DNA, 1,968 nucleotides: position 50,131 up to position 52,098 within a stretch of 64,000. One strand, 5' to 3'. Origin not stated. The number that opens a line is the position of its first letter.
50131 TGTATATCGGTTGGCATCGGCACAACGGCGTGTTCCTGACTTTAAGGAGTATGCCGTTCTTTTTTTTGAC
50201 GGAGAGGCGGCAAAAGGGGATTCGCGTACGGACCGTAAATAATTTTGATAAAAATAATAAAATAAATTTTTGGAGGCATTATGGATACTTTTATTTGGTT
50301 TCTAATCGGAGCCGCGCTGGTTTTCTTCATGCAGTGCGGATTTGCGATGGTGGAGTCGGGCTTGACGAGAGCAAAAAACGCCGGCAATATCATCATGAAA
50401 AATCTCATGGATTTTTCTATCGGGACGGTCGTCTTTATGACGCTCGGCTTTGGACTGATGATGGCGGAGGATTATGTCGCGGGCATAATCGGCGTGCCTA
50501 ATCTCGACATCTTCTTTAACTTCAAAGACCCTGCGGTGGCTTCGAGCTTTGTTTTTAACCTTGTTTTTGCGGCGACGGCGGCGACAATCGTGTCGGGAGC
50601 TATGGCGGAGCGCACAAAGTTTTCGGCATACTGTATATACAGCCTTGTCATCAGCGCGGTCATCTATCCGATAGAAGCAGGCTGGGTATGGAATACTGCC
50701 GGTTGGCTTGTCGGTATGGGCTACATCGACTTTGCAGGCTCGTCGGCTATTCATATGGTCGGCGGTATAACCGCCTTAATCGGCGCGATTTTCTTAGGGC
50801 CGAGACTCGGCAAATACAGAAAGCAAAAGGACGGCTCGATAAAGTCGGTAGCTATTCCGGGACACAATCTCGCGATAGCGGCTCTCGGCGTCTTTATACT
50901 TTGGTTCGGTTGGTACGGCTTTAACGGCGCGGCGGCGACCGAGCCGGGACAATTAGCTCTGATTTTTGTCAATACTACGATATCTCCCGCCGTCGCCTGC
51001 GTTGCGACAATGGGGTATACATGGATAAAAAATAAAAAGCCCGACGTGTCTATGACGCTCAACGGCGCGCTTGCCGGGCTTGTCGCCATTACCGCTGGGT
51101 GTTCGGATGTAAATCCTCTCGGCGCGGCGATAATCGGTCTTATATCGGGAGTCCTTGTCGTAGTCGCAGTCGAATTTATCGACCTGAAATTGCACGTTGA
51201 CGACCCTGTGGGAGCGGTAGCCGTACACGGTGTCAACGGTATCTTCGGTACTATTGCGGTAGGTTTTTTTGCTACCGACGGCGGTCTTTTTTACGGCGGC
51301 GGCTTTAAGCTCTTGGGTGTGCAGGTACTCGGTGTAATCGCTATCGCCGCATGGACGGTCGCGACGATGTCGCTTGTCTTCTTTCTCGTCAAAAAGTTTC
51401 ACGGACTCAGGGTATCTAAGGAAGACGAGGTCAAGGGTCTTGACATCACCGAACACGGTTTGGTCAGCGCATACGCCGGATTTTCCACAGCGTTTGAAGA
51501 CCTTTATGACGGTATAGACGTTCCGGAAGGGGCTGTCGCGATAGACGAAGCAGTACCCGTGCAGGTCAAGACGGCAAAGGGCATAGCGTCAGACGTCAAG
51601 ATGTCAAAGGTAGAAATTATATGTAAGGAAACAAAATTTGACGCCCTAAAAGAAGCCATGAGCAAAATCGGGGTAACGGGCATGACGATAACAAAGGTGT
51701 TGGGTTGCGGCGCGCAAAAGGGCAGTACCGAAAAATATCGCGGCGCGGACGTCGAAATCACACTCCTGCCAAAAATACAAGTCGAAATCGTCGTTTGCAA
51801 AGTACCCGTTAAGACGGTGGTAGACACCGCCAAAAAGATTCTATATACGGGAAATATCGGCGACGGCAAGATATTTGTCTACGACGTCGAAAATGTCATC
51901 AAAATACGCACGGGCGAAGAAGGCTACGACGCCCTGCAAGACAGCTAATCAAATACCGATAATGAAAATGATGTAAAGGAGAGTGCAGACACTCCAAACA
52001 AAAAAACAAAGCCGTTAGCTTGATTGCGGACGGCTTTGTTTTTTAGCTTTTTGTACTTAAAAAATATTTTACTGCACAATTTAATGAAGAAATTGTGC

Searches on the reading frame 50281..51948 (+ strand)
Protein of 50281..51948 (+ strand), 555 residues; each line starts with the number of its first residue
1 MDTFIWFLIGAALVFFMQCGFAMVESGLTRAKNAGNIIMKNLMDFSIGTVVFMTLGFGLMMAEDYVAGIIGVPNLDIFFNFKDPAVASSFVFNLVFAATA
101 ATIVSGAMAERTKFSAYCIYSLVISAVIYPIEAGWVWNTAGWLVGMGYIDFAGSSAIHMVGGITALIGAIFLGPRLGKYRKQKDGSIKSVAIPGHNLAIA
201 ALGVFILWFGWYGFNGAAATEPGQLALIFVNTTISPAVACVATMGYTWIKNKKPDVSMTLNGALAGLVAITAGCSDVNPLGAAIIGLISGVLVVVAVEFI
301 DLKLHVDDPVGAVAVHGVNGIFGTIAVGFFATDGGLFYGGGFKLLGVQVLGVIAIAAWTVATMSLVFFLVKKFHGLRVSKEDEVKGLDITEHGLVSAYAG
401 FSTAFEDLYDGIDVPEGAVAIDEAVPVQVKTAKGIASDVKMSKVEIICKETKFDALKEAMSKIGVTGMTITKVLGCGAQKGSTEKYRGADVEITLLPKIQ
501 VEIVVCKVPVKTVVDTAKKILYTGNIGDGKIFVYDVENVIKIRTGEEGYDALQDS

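Call 5: search_protein_families(library=pfam, proteins=[window:50281-51948:+])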
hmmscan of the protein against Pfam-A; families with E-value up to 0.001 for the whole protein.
window:50281-51948:+ (555 aa): 2 families
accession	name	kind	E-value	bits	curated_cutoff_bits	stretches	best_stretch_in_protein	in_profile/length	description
PF00909.26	Ammonium_transp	-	9.4e-120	400.4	23.2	1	5-394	1-396/399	Ammonium Transporter Family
PF00543.27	P-II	-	2.3e-25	89.3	25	1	441-546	1-102/102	Nitrogen regulatory protein P-II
